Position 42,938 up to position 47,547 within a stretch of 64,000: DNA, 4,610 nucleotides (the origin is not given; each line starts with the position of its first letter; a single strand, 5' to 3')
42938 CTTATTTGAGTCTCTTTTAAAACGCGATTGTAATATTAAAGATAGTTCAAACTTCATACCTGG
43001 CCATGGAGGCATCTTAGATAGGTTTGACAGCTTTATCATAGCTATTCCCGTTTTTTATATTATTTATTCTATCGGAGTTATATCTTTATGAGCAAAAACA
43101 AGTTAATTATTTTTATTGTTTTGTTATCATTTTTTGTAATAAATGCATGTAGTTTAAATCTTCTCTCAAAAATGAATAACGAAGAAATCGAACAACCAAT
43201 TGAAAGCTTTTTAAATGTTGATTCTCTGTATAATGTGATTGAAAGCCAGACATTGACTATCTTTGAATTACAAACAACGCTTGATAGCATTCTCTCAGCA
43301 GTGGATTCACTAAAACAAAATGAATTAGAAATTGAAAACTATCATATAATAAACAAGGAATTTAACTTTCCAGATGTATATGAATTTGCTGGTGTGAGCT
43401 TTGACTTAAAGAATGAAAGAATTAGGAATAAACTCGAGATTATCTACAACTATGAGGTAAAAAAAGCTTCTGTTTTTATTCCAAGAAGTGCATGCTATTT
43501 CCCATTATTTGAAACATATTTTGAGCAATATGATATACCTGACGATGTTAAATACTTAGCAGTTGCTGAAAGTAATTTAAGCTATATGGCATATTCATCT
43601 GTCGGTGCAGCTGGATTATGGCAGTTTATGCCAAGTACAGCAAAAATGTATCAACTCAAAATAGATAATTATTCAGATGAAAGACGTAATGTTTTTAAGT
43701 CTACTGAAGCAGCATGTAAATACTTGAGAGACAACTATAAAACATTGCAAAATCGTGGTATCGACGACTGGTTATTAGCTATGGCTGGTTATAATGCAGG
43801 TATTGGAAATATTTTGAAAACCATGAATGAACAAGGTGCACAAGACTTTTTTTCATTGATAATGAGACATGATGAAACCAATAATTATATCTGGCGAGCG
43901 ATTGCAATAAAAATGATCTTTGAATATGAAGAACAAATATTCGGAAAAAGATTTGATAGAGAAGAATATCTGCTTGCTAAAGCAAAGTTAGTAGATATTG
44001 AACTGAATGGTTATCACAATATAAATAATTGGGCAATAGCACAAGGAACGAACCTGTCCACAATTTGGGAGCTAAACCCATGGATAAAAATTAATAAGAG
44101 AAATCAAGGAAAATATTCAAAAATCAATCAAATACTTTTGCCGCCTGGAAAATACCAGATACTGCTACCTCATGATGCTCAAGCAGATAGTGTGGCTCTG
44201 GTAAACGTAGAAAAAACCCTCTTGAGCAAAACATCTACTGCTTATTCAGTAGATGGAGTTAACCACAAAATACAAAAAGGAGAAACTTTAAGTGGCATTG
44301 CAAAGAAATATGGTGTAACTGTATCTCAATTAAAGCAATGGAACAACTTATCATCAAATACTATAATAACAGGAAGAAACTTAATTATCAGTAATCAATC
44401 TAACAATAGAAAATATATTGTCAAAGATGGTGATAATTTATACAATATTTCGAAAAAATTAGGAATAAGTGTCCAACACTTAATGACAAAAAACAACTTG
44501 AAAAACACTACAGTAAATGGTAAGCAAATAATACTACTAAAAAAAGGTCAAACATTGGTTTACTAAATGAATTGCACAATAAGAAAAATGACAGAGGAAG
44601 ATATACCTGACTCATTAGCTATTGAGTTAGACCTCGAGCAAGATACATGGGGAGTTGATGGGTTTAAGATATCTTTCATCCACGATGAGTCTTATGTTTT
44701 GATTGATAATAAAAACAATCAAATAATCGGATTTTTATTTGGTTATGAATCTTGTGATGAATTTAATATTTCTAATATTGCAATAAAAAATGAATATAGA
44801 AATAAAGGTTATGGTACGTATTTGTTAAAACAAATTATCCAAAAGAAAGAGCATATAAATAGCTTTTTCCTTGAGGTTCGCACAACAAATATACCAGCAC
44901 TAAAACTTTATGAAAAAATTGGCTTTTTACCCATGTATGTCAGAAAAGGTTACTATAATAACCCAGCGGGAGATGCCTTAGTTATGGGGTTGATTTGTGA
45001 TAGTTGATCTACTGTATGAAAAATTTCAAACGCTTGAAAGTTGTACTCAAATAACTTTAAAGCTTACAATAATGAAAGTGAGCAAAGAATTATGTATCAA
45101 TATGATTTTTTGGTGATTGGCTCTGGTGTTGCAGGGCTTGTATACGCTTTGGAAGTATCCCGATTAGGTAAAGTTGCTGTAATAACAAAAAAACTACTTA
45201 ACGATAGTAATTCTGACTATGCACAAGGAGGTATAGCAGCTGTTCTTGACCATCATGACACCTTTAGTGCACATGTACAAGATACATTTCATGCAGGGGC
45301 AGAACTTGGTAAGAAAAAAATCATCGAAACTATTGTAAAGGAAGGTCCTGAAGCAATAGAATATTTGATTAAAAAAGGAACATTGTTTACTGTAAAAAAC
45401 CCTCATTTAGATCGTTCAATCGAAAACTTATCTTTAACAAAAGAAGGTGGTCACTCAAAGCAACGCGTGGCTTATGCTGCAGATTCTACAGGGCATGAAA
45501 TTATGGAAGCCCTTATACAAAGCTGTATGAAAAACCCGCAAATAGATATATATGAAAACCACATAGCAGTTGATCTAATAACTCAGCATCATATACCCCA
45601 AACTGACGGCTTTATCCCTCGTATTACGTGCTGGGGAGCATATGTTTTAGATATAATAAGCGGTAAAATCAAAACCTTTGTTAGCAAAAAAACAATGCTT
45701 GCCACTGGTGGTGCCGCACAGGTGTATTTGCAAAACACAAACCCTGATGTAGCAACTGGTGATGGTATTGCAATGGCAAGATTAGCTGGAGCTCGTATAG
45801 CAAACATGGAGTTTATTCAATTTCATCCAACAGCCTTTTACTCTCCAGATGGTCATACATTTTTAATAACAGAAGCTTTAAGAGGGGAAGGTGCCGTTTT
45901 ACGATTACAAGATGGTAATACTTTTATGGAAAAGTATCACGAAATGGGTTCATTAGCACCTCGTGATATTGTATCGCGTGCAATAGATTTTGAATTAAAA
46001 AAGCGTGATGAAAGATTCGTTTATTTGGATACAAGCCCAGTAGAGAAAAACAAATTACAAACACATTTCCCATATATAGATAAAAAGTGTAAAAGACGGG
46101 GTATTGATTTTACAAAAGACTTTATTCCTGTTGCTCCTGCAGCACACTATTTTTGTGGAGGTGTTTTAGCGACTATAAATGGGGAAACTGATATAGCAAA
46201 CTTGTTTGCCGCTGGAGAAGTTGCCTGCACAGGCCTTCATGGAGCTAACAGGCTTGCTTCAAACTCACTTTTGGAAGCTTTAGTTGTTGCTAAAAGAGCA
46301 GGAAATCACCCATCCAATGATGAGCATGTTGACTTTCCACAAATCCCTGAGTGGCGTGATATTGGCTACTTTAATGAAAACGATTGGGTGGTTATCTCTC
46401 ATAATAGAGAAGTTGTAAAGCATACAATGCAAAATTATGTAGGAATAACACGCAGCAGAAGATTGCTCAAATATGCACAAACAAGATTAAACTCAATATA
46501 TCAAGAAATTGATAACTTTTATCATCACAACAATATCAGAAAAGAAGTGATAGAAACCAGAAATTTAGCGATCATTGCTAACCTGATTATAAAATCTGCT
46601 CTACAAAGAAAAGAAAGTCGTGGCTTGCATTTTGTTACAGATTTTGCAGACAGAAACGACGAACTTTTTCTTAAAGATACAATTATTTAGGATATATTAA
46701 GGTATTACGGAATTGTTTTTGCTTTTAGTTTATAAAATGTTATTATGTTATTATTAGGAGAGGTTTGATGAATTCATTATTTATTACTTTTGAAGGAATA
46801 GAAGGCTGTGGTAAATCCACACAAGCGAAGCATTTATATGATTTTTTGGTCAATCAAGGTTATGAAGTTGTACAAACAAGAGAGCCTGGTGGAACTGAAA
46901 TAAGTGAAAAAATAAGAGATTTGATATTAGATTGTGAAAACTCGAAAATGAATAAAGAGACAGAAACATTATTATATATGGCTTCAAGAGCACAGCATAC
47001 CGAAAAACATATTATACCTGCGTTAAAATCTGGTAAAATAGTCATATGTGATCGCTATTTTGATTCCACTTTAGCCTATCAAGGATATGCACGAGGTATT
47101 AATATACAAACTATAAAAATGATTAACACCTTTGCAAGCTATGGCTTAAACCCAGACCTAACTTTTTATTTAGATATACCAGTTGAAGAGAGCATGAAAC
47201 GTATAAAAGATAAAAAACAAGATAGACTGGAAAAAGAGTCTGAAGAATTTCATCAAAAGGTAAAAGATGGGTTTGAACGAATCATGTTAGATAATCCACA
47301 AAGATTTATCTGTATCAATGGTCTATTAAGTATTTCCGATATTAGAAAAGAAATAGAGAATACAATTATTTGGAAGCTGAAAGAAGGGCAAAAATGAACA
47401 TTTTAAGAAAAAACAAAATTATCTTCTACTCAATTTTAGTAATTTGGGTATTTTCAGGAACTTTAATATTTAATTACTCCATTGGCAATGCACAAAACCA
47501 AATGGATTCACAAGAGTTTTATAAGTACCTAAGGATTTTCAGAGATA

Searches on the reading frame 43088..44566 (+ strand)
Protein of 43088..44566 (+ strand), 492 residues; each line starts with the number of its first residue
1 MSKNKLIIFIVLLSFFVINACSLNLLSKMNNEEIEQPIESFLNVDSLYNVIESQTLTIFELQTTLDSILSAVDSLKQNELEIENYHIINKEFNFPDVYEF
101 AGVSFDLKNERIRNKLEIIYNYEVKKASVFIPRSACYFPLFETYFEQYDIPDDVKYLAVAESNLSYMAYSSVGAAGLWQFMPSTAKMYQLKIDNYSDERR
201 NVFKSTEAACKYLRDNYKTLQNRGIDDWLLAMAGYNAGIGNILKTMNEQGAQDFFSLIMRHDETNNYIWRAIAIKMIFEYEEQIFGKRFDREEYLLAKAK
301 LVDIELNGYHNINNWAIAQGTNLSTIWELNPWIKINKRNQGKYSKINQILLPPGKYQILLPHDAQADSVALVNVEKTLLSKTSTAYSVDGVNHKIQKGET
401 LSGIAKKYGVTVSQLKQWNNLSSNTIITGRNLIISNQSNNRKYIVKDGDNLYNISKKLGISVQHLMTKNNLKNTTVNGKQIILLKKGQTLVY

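Call 71: search_protein_families(library=pfam, proteins=[window:43088-44566:+], max_evalue=0.00001)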
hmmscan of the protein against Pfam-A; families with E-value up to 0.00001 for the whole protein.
window:43088-44566:+ (492 aa): 3 families
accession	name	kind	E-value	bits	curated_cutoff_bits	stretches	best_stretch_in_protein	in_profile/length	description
PF01464.25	SLT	-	4.9e-24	84.6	21.3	1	153-254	16-113/117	Transglycosylase SLT domain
PF01476.26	LysM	-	6.7e-22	77.6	20.9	2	393-434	1-42/43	LysM domain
PF23473.1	LysM3_LYK4_5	-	4.3e-08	33.6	29.3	0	443-475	5-37/48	LYK4/5 LysM3 domain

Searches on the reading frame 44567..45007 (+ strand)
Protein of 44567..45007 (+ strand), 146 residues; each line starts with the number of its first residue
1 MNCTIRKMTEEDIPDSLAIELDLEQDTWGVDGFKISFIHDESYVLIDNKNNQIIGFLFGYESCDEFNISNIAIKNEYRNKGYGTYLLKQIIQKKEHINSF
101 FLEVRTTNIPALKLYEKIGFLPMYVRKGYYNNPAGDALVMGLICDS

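Call 71: search_protein_families(library=pfam, proteins=[window:44567-45007:+], max_evalue=0.00001)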
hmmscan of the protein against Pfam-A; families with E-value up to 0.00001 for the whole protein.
window:44567-45007:+ (146 aa): 4 families
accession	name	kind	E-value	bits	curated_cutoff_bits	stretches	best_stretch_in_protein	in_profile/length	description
PF00583.31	Acetyltransf_1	-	2.9e-14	53.8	20.7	1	33-120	27-116/116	Acetyltransferase (GNAT) family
PF13508.13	Acetyltransf_7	-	6.1e-13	49.4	27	1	43-120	6-82/84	Acetyltransferase (GNAT) domain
PF13673.13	Acetyltransf_10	-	1.1e-08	35.6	23.6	1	39-122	28-109/128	Acetyltransferase (GNAT) domain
PF08445.16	FR47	-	9.6e-08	32.4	22.1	1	67-120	23-77/86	FR47-like protein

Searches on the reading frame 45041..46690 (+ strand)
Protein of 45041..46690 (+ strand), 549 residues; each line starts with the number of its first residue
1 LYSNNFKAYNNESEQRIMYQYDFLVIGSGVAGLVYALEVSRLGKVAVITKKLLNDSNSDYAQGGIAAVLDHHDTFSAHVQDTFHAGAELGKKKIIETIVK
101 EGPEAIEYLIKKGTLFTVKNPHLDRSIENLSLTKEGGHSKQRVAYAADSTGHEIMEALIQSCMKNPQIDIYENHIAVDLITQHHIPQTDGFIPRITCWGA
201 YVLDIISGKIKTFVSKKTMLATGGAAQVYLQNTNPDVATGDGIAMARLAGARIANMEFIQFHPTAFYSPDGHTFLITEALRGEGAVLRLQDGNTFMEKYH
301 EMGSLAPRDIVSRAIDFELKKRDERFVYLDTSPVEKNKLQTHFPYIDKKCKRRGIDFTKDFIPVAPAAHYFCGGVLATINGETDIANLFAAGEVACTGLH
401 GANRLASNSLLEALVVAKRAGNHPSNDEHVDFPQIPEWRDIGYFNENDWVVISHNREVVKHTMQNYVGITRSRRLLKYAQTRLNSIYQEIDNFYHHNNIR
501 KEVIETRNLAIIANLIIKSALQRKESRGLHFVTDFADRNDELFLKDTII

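Call 71: search_protein_families(library=pfam, proteins=[window:45041-46690:+], max_evalue=0.00001)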
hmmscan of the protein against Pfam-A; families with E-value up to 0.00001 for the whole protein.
window:45041-46690:+ (549 aa): 2 families
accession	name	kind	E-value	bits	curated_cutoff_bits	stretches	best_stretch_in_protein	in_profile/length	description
PF00890.30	FAD_binding_2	-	1.6e-89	301.4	20.4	1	22-410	1-414/414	FAD binding domain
PF02910.25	Succ_DH_flav_C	-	8.8e-18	64.9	20.8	1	458-549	3-100/130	Fumarate reductase flavoprotein C-term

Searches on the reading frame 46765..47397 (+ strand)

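Call 71: search_protein_families(library=pfam, proteins=[window:46765-47397:+], max_evalue=0.00001)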
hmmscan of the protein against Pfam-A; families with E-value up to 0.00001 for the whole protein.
window:46765-47397:+ (210 aa): 2 families
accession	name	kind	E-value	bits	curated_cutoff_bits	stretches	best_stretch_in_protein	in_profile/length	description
PF02223.23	Thymidylate_kin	-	2.9e-55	187.3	27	1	9-197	1-185/185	Thymidylate kinase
PF13521.12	AAA_28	-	4e-09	37.4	27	1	7-172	2-148/164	AAA domain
